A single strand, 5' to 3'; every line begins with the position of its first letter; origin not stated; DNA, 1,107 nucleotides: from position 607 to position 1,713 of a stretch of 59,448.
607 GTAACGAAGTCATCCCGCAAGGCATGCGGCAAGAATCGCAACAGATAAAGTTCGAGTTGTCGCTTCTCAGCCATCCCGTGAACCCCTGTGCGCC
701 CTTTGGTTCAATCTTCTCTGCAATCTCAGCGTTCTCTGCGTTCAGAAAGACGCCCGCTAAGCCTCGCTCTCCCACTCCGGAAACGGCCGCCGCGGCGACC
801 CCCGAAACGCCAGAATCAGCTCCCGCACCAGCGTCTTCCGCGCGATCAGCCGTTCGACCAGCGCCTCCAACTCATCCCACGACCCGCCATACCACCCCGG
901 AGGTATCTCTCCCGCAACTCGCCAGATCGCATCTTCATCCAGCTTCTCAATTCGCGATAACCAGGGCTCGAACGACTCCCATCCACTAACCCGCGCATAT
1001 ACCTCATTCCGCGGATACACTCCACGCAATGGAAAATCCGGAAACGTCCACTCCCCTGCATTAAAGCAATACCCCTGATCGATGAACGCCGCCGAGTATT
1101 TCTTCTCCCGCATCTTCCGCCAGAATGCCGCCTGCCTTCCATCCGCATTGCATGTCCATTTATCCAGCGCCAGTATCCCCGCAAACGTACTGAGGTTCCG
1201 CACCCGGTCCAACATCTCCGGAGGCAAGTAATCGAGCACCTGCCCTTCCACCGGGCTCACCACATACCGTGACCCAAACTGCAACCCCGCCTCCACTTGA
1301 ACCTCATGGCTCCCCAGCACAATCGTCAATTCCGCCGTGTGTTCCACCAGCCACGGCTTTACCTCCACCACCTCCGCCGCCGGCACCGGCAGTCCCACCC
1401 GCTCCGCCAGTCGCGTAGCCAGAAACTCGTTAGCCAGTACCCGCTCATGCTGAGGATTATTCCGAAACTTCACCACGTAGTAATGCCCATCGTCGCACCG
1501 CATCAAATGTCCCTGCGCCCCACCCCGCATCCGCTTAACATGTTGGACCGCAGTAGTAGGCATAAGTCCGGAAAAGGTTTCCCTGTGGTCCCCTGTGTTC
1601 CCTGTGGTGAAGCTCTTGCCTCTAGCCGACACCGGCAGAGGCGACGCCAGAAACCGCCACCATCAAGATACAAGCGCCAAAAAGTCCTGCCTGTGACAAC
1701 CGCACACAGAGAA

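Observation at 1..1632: HipA-like kinase plus DUF3037 two-gene module next to the orphan terminase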

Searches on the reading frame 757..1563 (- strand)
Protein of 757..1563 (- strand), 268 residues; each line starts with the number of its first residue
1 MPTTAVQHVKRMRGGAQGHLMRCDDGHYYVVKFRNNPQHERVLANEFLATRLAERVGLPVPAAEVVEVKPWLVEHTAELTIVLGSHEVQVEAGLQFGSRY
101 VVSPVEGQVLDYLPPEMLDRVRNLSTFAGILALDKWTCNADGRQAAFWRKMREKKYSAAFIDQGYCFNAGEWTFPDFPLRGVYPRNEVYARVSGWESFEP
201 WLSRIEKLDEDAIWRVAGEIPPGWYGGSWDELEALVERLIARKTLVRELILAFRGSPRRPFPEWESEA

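Call 5: search_protein_families(library=pfam, proteins=[window:760-1563:-], max_evalue=0.1)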
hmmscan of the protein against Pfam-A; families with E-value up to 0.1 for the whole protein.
seq(268 aa): 2 families
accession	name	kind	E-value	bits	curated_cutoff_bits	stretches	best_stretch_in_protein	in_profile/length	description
PF20613.4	HipA_2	-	7.3e-13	48.8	27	1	11-141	7-122/240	HipA-like kinase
PF07804.18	HipA_C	-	3.5e-05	24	30.5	1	15-69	5-61/213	HipA-like C-terminal domain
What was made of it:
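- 757..1563 (-): HipA_2-family (atypical protein-kinase-like) Ser/Thr kinase, 268 aa. It has no HipA N-terminal domains. Pfam PF20613 7.3e-13, above cut-off (call 5).
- On Pfam HipA_2 (PF20613) kinase family: 48.8 bits against 27, E 7.3e-13, although only profile positions 7-122 of 240 are matched (call 5).
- On Canonical HipA (HipBA type II TA): 24 bits against a cut-off of 30.5 (call 5).
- Closest known: Canonical HipBA type II toxin-antitoxin system. Different: HipA_C scores below its cut-off (call 5).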

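Call 6: search_protein_families(library=ncbifam, proteins=[window:760-1563:-], max_evalue=0.1)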
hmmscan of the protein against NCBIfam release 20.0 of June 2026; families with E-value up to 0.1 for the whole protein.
seq(268 aa): 1 family
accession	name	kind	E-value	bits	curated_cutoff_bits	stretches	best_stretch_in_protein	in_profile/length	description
NF038315.1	HxsD_rel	equivalog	0.0069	16.6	41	1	24-47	30-53/62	HxsD-like protein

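Call 7: search_protein_families(library=padloc, proteins=[window:760-1563:-], max_evalue=1)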
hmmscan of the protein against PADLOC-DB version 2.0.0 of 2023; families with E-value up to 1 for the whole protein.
seq(268 aa): 4 families
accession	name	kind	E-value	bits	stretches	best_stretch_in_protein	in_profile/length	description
PDLC04766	PDC-M66A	-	1.1e-09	35.9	2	26-143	42-151/270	-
PDLC04345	PDC-M03A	-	0.00089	16.6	1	196-224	250-278/302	-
PDLC04342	PDC-M03A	-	0.0043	14.6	1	98-141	120-165/299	-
PDLC04344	PDC-M03A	-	0.041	11.3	0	123-148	146-170/305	-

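Call 8: search_protein_families(library=phrogs, proteins=[window:760-1563:-], max_evalue=0.1)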
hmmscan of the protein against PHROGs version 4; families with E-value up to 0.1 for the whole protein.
seq(268 aa): 1 family
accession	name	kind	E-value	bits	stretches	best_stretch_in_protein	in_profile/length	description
phrog_3162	-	unknown function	9e-17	62.4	1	14-172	14-160/247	-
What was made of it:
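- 757..1563 (-): PADLOC PDC-M66A 1.1e-9, partial (call 7). phrog_3162 9e-17 (call 8).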

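Call 16: find_encoding_contigs(protein=window:760-1563:-, flank=10000, max_places=6)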
Protein seq(268 aa) (268 aa): 8 contigs read that carry it; 6 places shown.
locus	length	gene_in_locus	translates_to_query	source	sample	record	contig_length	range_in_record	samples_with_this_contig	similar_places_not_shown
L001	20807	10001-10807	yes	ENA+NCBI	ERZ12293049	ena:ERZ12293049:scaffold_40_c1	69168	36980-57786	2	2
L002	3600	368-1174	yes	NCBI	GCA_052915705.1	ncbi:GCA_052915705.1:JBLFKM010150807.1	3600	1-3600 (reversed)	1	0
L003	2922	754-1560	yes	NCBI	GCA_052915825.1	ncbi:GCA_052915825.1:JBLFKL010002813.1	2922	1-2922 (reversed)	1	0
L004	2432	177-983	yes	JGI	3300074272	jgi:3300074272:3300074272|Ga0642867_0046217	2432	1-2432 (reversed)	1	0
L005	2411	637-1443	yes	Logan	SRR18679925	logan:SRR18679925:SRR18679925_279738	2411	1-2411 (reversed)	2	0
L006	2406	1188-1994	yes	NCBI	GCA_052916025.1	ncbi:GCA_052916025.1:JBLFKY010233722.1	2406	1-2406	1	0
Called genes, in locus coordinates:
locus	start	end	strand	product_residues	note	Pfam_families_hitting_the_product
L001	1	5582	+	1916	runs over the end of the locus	-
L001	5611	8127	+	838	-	-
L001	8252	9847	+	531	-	-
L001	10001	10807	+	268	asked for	PF20613:HipA_2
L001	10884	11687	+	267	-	PF11236:DUF3037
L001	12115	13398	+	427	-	PF04860:Phage_portal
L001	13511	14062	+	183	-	-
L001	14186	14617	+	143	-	-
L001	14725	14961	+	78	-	-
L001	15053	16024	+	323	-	-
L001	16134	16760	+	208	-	-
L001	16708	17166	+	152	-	-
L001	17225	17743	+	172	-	-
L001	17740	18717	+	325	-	-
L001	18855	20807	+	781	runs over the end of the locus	-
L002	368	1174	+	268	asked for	PF20613:HipA_2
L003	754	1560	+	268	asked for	PF20613:HipA_2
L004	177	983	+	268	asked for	PF20613:HipA_2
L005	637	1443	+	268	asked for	PF20613:HipA_2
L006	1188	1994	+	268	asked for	PF20613:HipA_2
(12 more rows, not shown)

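Call 23: search_protein_families(library=pfam, proteins=[L001:10884-11687:+, L001:12115-13398:+, L001:13511-14062:+, L001:15053-16024:+, L001:17740-18717:+], max_evalue=0.001)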
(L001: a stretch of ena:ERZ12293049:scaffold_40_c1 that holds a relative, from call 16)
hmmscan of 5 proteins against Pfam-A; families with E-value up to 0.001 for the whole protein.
L001:10884-11687:+ (267 aa): 1 family
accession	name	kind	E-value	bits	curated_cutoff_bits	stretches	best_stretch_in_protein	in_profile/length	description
PF11236.13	DUF3037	-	2.7e-11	44.2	22.6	1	11-117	3-117/118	Protein of unknown function (DUF3037)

L001:12115-13398:+ (427 aa): 2 families
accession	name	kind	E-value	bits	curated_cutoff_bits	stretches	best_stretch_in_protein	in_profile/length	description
PF04860.17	Phage_portal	-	7.1e-40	137.6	39.1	1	80-421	1-320/321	Phage portal protein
PF06074.18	Portal_Mu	-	1.5e-06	28.2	23.9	0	84-238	15-147/336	Portal protein of Mu bacteriophage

L001:13511-14062:+ (183 aa): 0 families

L001:15053-16024:+ (323 aa): 0 families

L001:17740-18717:+ (325 aa): 0 families
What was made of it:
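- Checked: In L001 the portal gene (PF04860, 7e-40) lies 427 nt beyond the DUF3037 stop, just outside the window (calls 16, 23).
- Tried and rejected: Portal and head-tail genes follow beyond the window edge (calls 16, 23).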

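Call 28: find_homologous_proteins(query=window:757-1563:-, max_evalue=0.001)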
Query window:757-1563:- (268 aa): 7887 proteins with E <= 0.001 among 8000 candidates; the best 120 are listed.
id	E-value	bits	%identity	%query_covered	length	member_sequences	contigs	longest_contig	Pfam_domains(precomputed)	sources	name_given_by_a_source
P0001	3.3e-173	593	94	100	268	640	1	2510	PF20613.5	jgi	-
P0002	2.4e-170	583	93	99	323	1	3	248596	PF20613.5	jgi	jgi:hypothetical protein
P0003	5.6e-166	569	94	96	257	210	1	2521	PF20613.5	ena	-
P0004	3.1e-164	563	90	99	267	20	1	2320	PF20613.5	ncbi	-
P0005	7.3e-161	552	88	100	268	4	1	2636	PF20613.5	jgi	-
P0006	2.5e-160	551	87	100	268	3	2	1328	PF20613.5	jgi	jgi:hypothetical protein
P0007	8.9e-160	549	89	99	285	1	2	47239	PF20613.5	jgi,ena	-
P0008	1.6e-159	548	86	100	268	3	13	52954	PF20613.5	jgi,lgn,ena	-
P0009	3.3e-159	547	85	100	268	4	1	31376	PF20613.5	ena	-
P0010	4.5e-159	546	87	100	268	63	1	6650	PF20613.5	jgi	jgi:hypothetical protein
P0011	1.8e-158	544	87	100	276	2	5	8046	PF20613.5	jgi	jgi:hypothetical protein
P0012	2.2e-158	544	87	99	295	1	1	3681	PF20613.5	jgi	jgi:hypothetical protein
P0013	1.1e-157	542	85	100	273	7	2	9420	PF20613.5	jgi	jgi:hypothetical protein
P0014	1.5e-156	538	85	100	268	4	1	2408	PF20613.5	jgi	-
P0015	2.1e-156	538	85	100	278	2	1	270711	PF20613.5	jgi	jgi:hypothetical protein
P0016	9.9e-156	535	83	100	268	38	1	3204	PF20613.5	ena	-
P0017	9.2e-155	532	82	100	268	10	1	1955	PF20613.5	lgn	-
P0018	2.7e-154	531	90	99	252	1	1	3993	PF20613.5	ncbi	-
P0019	1.3e-153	529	85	100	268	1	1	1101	PF07804.19,PF20613.5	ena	-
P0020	4.8e-153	527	86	99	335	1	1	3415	PF20613.5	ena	-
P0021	1.7e-152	525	83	100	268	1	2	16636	PF07804.19,PF20613.5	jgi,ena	-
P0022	4.4e-152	523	84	100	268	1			PF07804.19,PF20613.5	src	-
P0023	1.7e-151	522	82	100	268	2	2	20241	PF20613.5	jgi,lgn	-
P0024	2.1e-151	521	80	100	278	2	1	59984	PF20613.5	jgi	jgi:hypothetical protein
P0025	4.4e-151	520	84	100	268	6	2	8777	PF20613.5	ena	-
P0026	2.6e-150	518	90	93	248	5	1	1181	PF20613.5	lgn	-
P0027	4.7e-150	517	83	99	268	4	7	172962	PF20613.5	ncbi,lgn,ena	ncbi:MAG: HipA family kinase [Terriglobales bacterium]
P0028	6.8e-149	513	85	96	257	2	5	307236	PF20613.5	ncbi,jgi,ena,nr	ncbi:MAG TPA: HipA family kinase [Terriglobales bacterium]|nr:HipA family kinase [Terriglobales bact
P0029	3.9e-148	511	84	97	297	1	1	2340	PF20613.5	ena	-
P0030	7.2e-148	510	85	96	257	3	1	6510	PF20613.5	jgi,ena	-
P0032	1.6e-146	505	88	93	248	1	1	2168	PF20613.5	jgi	-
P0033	2.1e-146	505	79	100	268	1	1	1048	PF20613.5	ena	-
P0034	3.3e-146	504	88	93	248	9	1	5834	PF20613.5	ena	-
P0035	4.1e-145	501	86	93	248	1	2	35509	PF20613.5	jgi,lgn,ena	-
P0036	6.2e-144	497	83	94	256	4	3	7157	PF07804.19,PF20613.5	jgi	jgi:hypothetical protein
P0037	7.0e-144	497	82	96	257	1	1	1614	PF20613.5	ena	-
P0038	1.3e-143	496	81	98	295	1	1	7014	PF20613.5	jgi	jgi:hypothetical protein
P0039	2.7e-143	495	81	96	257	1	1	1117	PF20613.5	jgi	jgi:hypothetical protein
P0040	2.9e-143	495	81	99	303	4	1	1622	PF20613.5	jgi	-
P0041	5.0e-143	494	86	93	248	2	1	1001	PF20613.5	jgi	-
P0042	6.4e-143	493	81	99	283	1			PF20613.5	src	-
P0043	1.1e-142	493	81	96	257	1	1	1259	PF20613.5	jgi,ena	-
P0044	1.3e-142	492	78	99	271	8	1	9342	PF20613.5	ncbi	-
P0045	1.5e-142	492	76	100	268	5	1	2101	PF20613.5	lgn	-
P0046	1.8e-142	492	80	99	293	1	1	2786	PF20613.5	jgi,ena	-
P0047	3.5e-142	491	77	100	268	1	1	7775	PF20613.5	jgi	jgi:hypothetical protein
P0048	1.3e-141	489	80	99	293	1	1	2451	PF20613.5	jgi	-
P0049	1.3e-141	489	80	96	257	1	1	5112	PF20613.5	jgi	jgi:hypothetical protein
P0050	1.9e-141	489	80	99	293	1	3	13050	PF20613.5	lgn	-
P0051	3.3e-141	488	78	99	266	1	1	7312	PF20613.5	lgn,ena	-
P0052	6.9e-141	487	76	100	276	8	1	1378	PF20613.5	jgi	jgi:hypothetical protein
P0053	1.3e-140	486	76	100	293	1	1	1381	PF07804.19,PF20613.5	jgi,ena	-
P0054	1.6e-140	486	77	99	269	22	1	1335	PF20613.5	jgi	jgi:hypothetical protein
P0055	2.5e-140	485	82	96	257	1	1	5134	PF20613.5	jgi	jgi:hypothetical protein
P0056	2.8e-140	485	82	93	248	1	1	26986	PF20613.5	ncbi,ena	-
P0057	4.2e-140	484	76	99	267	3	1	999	PF20613.5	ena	-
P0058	7.0e-140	483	81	93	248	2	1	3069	PF20613.5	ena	-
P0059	7.4e-140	483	75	100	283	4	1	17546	PF20613.5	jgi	jgi:hypothetical protein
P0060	1.7e-139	482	80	99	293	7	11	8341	PF20613.5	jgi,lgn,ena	jgi:HipA-like protein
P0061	2.6e-139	482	78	99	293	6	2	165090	PF20613.5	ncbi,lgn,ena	ncbi:MAG: HipA family kinase [Terriglobales bacterium]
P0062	1.8e-138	479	76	100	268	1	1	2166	PF20613.5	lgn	-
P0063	4.7e-138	477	77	99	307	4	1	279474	PF20613.5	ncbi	-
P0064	6.2e-138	477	74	100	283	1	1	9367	PF20613.5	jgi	jgi:hypothetical protein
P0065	7.5e-138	477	75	100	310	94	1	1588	PF20613.5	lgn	-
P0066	8.7e-138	477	79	100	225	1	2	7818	PF20613.5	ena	-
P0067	2.0e-137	475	76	100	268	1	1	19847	PF20613.5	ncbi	-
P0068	2.6e-137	475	79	93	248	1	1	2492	PF20613.5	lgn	-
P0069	1.7e-136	472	75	100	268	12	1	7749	PF20613.5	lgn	-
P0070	2.1e-136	472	75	100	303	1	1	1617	PF20613.5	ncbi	-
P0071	2.6e-136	472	75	100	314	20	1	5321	PF20613.5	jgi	-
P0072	5.2e-136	471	71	100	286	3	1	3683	PF20613.5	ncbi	-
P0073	5.7e-136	471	75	100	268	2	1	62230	PF20613.5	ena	-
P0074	6.1e-136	471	77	96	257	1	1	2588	PF20613.5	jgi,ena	-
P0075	6.7e-136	470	75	100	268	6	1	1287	PF20613.5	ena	-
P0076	8.3e-136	470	77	96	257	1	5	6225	PF20613.5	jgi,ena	jgi:hypothetical protein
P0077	8.4e-136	470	78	94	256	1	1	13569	PF20613.5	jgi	jgi:hypothetical protein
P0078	1.3e-135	469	75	99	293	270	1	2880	PF20613.5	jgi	-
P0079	1.3e-135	469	82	93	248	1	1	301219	PF20613.5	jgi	jgi:hypothetical protein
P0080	2.7e-135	468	75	99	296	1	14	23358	PF20613.5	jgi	jgi:hypothetical protein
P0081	3.8e-135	468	74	100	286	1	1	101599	PF20613.5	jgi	jgi:hypothetical protein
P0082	6.0e-135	467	74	98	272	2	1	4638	PF20613.5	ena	-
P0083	7.3e-135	467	79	93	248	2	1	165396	PF20613.5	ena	-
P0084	7.4e-135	467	77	99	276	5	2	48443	PF20613.5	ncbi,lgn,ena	-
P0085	1.2e-134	466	73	99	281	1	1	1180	PF20613.5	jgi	jgi:hypothetical protein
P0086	1.3e-134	466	77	96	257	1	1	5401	PF20613.5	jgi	-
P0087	1.4e-134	466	75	99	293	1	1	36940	PF20613.5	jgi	jgi:hypothetical protein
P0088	1.5e-134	466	75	96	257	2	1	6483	PF20613.5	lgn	-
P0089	1.6e-134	466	73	99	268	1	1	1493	PF20613.5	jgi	jgi:hypothetical protein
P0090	1.7e-134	466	73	100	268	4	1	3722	PF20613.5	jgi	-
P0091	1.9e-134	466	73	100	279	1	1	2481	PF20613.5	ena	-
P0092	1.9e-134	466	76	97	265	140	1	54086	PF20613.5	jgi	jgi:hypothetical protein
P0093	2.0e-134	466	75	99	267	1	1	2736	PF20613.5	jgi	-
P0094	2.1e-134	465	75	100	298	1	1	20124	PF20613.5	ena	-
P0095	2.1e-134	465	74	99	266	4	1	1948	PF20613.5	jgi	-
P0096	2.6e-134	465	74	100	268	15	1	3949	PF20613.5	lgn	-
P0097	3.0e-134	465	76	96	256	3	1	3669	PF20613.5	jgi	-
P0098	3.9e-134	465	76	97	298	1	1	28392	PF20613.5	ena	-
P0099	4.9e-134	464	76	96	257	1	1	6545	PF20613.5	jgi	jgi:hypothetical protein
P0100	5.6e-134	464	76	97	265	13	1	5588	PF20613.5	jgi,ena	jgi:hypothetical protein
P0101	9.6e-134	463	76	100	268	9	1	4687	PF20613.5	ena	-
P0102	1.6e-133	463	75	99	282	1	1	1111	PF20613.5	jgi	jgi:hypothetical protein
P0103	1.7e-133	462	74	100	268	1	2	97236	PF20613.5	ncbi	ncbi:MAG: HipA family kinase [Terriglobales bacterium]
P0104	2.2e-133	462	73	100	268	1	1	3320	PF20613.5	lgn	-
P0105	3.9e-133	461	73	99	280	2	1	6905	PF20613.5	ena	-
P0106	4.4e-133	461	77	94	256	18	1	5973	PF20613.5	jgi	jgi:hypothetical protein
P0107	4.8e-133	461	75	96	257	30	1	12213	PF20613.5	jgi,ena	jgi:hypothetical protein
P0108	4.9e-133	461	74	99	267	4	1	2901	PF20613.5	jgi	-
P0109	5.8e-133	461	77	96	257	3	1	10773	PF20613.5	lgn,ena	-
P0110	5.8e-133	461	76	96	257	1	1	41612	PF20613.5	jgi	jgi:hypothetical protein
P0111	5.8e-133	461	71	100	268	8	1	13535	PF20613.5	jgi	jgi:hypothetical protein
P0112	6.7e-133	461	71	97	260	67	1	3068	PF20613.5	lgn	-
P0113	7.6e-133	460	75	99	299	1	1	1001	PF20613.5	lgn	-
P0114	8.2e-133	460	72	99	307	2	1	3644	PF20613.5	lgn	-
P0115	8.6e-133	460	74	97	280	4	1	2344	PF20613.5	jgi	-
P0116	1.1e-132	460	75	96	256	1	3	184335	PF20613.5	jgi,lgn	jgi:hypothetical protein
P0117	1.1e-132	460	77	94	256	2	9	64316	PF20613.5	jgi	jgi:hypothetical protein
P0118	1.2e-132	460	74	99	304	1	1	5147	PF20613.5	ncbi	-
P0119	1.3e-132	460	73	99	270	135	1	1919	PF20613.5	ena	-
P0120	1.4e-132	459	75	99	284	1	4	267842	PF20613.5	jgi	jgi:hypothetical protein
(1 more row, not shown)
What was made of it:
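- On Pfam HipA_2 (PF20613) kinase family: Homologues are annotated 'HipA family kinase' by NCBI (call 28).
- Checked: Homologues mostly start at the ATG, and 268 aa is the modal length (call 28).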

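Call 29: find_homologous_proteins(query=L001:10884-11687:+, max_evalue=0.001)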
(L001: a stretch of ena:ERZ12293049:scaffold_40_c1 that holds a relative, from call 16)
Query L001:10884-11687:+ (267 aa): 546 proteins with E <= 0.001 among 6261 candidates; the best 120 are listed.
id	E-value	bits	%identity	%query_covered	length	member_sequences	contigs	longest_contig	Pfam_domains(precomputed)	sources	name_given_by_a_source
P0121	1.1e-163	560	99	100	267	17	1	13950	PF11236.14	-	-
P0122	8.5e-152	521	91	100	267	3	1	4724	PF11236.14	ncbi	-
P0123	1.5e-149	514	90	100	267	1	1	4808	PF11236.14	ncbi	-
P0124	4.3e-149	513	89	100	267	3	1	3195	PF11236.14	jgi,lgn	jgi:hypothetical protein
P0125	4.4e-149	513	89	100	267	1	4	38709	PF11236.14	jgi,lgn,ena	-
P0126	1.2e-148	511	89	100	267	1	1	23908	PF11236.14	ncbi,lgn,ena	-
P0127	1.7e-148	511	88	100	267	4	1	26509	PF11236.14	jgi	-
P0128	2.6e-148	510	88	100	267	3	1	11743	PF11236.14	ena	-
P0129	5.0e-148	509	88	100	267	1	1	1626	PF11236.14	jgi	jgi:hypothetical protein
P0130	5.2e-148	509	88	100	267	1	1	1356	PF11236.14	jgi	jgi:chorismate mutase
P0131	5.6e-148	509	89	100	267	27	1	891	PF11236.14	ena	-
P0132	8.5e-148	508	88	100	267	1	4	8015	PF11236.14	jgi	jgi:chorismate mutase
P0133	9.1e-148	508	88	100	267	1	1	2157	PF11236.14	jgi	jgi:hypothetical protein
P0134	9.6e-148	508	87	100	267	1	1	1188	PF11236.14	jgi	jgi:chorismate mutase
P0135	1.9e-147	507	88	100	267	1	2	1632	PF11236.14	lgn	-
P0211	6.2e-138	476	82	100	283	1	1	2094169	PF11236.14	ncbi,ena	-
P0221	1.6e-136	471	80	100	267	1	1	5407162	PF11236.14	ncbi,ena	-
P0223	1.7e-136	471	82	100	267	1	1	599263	PF11236.14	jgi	jgi:chorismate mutase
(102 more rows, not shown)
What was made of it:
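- Checked: Both genes have hundreds of close homologues (calls 28, 29).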

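Call 31: search_solved_structures(query=window:757-1563:-, max_evalue=10, show_alignments=3)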
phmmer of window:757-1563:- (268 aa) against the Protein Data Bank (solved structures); distinct sequences matched with E-value up to 10: 3.
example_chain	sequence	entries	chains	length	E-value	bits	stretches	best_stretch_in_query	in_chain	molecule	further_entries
8apq_A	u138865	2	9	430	0.66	12.6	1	91-159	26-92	2-methylfumaryl-CoA isomerase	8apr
2kgo_A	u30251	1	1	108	0.78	12.4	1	181-233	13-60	Uncharacterized protein ybiI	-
1qyi_A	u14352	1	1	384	1.8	11.2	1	164-245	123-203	hypothetical protein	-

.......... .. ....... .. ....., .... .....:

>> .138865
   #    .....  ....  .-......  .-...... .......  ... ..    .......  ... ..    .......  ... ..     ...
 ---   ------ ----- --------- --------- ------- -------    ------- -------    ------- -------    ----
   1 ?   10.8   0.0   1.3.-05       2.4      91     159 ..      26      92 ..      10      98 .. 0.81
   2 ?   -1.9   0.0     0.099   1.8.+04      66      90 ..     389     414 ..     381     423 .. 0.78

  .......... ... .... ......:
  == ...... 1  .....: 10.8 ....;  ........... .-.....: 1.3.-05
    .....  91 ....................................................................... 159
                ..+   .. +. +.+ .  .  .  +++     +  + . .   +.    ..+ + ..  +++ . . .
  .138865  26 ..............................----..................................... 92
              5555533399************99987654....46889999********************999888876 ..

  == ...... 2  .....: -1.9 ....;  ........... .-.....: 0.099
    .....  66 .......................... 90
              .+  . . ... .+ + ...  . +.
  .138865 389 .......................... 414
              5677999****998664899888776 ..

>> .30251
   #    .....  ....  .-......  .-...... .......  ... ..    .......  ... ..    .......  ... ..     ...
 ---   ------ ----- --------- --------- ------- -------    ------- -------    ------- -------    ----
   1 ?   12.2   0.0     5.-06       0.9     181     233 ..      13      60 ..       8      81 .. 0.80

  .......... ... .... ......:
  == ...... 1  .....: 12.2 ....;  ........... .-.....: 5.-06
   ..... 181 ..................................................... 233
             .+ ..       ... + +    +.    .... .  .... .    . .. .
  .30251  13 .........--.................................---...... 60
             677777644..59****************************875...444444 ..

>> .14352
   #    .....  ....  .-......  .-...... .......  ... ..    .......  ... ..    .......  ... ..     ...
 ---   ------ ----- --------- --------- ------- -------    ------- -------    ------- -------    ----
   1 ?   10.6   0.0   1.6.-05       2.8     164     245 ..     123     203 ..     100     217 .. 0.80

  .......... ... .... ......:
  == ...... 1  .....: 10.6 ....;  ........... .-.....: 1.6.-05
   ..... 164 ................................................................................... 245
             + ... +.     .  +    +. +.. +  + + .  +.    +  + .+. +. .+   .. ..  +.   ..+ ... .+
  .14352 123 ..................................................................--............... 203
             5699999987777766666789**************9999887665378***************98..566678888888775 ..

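Call 32: search_solved_structures(query=L001:10884-11687:+, max_evalue=10, show_alignments=2)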
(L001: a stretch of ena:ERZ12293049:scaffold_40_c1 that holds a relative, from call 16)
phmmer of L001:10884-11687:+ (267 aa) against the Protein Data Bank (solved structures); distinct sequences matched with E-value up to 10: 0.

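Call 34: find_encoding_contigs(protein=P0221, flank=10000, max_places=2)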
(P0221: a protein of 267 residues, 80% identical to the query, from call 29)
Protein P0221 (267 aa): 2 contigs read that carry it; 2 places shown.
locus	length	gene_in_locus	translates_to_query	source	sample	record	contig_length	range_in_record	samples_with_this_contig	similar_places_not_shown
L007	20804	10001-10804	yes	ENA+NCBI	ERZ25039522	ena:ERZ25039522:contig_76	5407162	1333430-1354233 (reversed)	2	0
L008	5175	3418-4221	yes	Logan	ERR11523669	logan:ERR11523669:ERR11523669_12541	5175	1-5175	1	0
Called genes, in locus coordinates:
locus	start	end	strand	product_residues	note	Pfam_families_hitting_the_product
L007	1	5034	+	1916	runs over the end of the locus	PF18338:BppL_N (faint)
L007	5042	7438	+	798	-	PF13229:Beta_helix (weak)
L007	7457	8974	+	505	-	-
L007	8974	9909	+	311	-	PF20613:HipA_2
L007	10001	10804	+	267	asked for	PF11236:DUF3037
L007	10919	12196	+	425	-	PF04860:Phage_portal, PF06074:Portal_Mu (faint)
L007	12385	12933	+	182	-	-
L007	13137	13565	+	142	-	-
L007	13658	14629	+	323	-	-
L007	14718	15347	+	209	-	-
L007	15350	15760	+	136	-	-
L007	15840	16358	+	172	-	-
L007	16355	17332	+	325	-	-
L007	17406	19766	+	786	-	-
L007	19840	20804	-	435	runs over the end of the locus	PF00364:Biotin_lipoyl, PF25917:BSH_RND (faint), PF25997:BSH_YhbJ (faint), PF02817:E3_binding, PF00198:2-oxoacid_dh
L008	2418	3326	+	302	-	PF20613:HipA_2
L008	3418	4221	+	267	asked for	PF11236:DUF3037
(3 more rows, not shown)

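Call 35: find_encoding_contigs(protein=P0211, flank=10000, max_places=2)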
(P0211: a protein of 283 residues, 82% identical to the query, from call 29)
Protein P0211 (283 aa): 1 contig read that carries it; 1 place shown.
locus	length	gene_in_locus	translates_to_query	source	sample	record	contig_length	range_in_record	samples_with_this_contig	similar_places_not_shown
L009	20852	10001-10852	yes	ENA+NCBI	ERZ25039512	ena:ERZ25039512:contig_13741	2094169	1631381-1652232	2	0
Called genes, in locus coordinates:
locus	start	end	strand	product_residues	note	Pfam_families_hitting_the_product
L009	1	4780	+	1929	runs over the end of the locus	-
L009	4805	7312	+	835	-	PF13229:Beta_helix (weak)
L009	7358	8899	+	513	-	-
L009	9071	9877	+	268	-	PF20613:HipA_2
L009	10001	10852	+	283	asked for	PF11236:DUF3037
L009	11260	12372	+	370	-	PF04860:Phage_portal, PF06074:Portal_Mu (faint)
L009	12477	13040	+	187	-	-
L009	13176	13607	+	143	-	-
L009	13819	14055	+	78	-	-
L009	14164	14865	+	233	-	-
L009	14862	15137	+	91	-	-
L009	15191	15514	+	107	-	-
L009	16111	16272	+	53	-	-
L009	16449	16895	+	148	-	-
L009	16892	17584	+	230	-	-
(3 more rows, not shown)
